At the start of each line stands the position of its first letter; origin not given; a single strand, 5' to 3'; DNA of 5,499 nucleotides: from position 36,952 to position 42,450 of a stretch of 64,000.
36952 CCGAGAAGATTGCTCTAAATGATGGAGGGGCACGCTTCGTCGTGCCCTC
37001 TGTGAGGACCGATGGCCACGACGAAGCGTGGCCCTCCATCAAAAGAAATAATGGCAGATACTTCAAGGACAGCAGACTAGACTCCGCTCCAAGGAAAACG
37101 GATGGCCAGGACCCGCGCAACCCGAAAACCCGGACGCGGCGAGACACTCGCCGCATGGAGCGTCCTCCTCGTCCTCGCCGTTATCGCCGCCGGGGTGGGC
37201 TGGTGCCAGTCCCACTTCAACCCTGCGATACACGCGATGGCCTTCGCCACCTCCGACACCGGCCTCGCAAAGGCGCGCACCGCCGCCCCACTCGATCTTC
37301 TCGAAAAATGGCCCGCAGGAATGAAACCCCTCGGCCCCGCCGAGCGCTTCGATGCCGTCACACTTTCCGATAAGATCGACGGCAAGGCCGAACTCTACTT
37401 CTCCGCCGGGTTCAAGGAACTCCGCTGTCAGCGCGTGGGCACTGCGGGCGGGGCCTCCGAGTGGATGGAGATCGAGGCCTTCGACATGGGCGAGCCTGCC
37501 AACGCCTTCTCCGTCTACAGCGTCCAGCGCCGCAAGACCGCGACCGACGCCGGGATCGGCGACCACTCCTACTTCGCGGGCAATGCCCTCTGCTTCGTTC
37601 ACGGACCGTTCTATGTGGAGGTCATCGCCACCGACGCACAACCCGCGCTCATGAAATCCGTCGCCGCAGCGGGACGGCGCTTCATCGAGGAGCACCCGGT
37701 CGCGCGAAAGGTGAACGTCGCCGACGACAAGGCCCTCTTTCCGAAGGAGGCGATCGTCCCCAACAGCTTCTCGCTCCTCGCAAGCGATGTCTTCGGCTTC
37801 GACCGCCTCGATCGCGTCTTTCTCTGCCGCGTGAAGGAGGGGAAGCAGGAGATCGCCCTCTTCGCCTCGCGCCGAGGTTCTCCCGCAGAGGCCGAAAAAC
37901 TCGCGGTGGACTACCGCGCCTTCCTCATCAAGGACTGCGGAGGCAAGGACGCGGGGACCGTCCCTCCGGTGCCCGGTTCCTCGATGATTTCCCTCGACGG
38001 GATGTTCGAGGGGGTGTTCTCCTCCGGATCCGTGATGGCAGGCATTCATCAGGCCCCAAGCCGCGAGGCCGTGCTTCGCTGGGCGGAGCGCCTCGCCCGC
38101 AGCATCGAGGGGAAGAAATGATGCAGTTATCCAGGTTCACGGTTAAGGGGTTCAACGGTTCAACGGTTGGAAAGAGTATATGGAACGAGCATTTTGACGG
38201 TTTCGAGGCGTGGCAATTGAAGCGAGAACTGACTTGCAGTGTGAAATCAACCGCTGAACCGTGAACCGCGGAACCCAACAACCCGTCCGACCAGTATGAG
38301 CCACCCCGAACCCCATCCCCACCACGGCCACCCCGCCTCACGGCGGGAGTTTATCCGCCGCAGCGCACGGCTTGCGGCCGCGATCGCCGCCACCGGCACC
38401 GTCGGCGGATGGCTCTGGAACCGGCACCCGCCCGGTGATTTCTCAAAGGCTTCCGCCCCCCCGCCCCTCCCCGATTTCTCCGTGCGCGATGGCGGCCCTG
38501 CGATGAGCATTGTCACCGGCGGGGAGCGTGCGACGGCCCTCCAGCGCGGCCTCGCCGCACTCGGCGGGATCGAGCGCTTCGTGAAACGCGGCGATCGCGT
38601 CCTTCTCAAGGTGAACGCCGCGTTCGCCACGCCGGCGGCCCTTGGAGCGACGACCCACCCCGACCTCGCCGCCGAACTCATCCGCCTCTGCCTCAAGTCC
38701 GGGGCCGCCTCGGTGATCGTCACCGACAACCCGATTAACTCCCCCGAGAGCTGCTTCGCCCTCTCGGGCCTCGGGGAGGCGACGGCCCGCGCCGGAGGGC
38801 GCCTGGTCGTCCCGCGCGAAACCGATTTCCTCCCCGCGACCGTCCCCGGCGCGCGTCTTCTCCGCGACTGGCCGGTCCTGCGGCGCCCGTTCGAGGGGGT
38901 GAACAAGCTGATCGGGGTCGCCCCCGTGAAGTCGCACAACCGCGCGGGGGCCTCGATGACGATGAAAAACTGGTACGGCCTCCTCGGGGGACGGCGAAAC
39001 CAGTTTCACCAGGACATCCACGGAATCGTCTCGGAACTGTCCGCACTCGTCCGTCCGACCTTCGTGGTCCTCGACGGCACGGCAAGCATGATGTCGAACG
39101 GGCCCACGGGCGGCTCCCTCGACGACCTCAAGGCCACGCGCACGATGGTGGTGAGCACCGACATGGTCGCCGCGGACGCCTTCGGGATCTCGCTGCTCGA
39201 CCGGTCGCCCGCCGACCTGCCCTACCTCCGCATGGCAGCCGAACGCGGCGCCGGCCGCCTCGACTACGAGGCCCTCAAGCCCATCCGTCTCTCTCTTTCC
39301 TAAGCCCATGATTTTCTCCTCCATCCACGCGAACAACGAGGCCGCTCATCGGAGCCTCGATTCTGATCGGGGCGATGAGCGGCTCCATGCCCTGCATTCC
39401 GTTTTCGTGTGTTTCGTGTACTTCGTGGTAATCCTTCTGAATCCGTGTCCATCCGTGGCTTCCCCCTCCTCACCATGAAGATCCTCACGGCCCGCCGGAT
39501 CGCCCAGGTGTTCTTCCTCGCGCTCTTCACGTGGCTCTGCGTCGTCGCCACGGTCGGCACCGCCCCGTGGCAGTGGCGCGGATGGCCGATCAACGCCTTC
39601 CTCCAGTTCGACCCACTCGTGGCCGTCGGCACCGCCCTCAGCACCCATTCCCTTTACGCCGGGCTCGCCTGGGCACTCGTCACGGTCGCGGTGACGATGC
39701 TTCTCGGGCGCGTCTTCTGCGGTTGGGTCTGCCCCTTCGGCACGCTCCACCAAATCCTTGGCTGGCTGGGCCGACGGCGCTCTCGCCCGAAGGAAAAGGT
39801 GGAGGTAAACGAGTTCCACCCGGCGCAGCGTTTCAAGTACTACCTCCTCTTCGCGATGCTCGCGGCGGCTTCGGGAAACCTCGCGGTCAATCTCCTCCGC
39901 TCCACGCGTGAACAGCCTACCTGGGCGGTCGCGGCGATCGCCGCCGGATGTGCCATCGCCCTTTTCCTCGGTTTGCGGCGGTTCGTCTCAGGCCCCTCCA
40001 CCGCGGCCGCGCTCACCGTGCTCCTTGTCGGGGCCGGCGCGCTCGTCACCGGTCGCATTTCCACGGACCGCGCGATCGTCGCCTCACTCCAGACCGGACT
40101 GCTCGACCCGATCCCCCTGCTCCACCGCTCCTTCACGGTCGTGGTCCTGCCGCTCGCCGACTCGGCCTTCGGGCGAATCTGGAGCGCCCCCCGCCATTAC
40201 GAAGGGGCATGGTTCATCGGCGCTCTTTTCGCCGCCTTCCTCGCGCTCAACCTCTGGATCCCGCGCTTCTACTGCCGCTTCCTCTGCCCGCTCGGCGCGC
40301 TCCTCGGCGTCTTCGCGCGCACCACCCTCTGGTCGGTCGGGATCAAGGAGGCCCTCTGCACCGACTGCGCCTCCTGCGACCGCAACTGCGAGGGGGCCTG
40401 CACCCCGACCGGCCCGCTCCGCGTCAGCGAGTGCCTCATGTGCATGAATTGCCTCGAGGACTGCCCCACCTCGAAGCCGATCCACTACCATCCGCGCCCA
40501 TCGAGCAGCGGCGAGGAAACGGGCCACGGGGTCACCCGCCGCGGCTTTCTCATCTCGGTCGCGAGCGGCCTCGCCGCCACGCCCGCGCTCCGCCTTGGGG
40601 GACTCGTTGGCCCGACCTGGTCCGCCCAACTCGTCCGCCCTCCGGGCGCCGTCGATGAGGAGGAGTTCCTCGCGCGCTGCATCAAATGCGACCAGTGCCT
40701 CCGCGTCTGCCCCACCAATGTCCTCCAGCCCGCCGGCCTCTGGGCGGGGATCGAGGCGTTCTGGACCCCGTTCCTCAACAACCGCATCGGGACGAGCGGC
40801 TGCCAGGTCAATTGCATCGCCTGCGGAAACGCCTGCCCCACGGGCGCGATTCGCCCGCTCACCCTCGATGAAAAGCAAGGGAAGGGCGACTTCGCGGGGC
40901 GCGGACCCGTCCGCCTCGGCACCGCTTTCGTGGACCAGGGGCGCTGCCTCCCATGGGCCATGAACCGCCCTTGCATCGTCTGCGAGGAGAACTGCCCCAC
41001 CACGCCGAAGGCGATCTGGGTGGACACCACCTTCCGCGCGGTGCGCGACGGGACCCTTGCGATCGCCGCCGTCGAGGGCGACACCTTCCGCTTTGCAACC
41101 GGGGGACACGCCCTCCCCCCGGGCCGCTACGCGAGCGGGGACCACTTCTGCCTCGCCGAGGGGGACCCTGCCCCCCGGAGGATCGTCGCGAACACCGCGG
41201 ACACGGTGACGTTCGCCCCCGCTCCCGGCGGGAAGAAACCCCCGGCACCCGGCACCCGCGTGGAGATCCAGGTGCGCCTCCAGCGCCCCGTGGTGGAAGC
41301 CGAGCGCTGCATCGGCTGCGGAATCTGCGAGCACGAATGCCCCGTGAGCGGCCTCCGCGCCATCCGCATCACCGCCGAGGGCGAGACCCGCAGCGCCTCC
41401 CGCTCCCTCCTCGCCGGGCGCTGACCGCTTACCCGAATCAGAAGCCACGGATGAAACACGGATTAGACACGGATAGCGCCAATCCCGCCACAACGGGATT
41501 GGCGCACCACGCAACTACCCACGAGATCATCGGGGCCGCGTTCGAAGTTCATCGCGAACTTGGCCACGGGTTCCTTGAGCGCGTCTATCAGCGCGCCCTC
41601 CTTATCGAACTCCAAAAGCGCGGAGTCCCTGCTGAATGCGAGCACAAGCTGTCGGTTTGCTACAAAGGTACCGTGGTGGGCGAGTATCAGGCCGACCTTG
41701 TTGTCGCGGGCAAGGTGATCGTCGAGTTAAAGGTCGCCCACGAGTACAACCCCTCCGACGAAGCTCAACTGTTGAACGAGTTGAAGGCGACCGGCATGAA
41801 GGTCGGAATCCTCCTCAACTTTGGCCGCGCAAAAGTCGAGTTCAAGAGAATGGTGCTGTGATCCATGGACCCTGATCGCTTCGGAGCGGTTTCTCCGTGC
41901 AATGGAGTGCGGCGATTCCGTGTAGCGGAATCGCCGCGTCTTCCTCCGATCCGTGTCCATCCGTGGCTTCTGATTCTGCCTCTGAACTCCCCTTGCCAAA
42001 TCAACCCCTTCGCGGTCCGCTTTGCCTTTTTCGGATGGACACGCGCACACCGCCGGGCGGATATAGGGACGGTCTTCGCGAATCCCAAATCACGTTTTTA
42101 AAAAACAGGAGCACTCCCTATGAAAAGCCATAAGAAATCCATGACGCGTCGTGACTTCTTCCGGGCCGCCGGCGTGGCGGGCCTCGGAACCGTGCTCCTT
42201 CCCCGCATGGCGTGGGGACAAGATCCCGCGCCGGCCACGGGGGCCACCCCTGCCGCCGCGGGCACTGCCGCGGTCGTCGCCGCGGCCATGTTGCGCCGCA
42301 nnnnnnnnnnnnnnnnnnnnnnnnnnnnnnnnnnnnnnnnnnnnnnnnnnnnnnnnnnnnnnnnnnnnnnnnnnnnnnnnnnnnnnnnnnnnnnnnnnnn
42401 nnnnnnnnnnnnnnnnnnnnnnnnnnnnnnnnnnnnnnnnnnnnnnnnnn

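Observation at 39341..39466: Divergent copy A of the structured repeat sits immediately upstream of the polyferredoxin start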

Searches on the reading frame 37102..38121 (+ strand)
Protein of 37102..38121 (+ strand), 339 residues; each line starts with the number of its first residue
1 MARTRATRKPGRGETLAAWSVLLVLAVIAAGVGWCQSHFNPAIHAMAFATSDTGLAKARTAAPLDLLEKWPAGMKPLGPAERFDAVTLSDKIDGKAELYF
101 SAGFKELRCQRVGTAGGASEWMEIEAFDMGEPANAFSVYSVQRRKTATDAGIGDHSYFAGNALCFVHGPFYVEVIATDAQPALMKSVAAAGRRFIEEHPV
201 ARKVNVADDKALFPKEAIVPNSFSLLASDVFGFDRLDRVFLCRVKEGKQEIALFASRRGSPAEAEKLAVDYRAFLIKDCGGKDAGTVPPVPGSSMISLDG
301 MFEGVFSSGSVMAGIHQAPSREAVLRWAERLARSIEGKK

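Call 12: search_protein_families(library=pfam, proteins=[window:37102-38121:+])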
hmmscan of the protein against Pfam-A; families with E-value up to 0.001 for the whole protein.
window:37102-38121:+ (339 aa): 1 family
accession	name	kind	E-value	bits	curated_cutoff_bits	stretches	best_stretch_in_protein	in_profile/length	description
PF20244.3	DUF6599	-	2.4e-38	132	27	1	71-258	1-185/186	Family of unknown function (DUF6599)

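Call 13: search_protein_families(library=ncbifam, proteins=[window:37102-38121:+])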
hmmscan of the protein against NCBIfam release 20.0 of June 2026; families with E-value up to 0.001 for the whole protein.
window:37102-38121:+ (339 aa): 0 families

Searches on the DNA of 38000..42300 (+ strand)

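Call 36: search_rna_families(source=window, start=38000, end=42300, threshold=evalue, max_evalue=1)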
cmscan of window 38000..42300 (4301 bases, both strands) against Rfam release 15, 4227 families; matches with E-value up to 1: 0.
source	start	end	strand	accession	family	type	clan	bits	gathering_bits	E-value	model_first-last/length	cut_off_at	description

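Call 84: search_rna_families(sources=[L052, L051, L088, L063, L071, L105], threshold=gathering)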
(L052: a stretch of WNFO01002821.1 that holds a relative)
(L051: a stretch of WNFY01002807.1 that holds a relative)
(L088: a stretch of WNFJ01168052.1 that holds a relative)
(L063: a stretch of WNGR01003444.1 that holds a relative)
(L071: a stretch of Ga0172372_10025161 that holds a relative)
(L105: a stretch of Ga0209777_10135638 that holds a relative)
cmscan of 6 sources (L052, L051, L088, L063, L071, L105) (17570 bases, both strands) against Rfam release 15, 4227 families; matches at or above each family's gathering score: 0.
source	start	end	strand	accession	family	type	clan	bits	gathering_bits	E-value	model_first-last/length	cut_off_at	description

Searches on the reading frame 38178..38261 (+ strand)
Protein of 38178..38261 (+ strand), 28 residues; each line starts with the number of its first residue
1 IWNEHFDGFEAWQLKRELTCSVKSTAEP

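Call 88: search_protein_families(library=pfam, proteins=[window:38178-38261:+], max_evalue=10)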
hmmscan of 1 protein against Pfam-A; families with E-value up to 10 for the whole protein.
seq(28 aa): 0 families

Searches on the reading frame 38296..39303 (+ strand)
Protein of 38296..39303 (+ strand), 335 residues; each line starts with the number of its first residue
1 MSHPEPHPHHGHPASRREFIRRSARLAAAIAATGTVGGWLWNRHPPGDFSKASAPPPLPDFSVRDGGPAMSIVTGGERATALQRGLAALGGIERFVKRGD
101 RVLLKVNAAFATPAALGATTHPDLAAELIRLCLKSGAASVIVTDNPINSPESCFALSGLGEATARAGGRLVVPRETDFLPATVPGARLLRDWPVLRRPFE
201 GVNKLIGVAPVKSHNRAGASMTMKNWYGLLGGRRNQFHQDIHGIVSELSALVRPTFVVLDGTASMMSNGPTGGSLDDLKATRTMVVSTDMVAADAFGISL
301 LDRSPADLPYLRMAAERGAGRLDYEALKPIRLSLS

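Call 12: search_protein_families(library=pfam, proteins=[window:38296-39303:+])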
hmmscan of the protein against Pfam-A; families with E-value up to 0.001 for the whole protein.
window:38296-39303:+ (335 aa): 1 family
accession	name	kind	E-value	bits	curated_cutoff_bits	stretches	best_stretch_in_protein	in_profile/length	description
PF04015.17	DUF362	-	1.7e-37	129.9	24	1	102-298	1-199/200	Domain of unknown function (DUF362)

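Call 13: search_protein_families(library=ncbifam, proteins=[window:38296-39303:+])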
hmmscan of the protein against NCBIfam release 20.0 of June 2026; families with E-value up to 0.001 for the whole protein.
window:38296-39303:+ (335 aa): 1 family
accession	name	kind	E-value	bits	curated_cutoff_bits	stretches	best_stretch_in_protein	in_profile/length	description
NF052623.1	Npun_F2552_fam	equivalog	3e-13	49.9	500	1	80-319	18-257/314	Npun_F2552 family protein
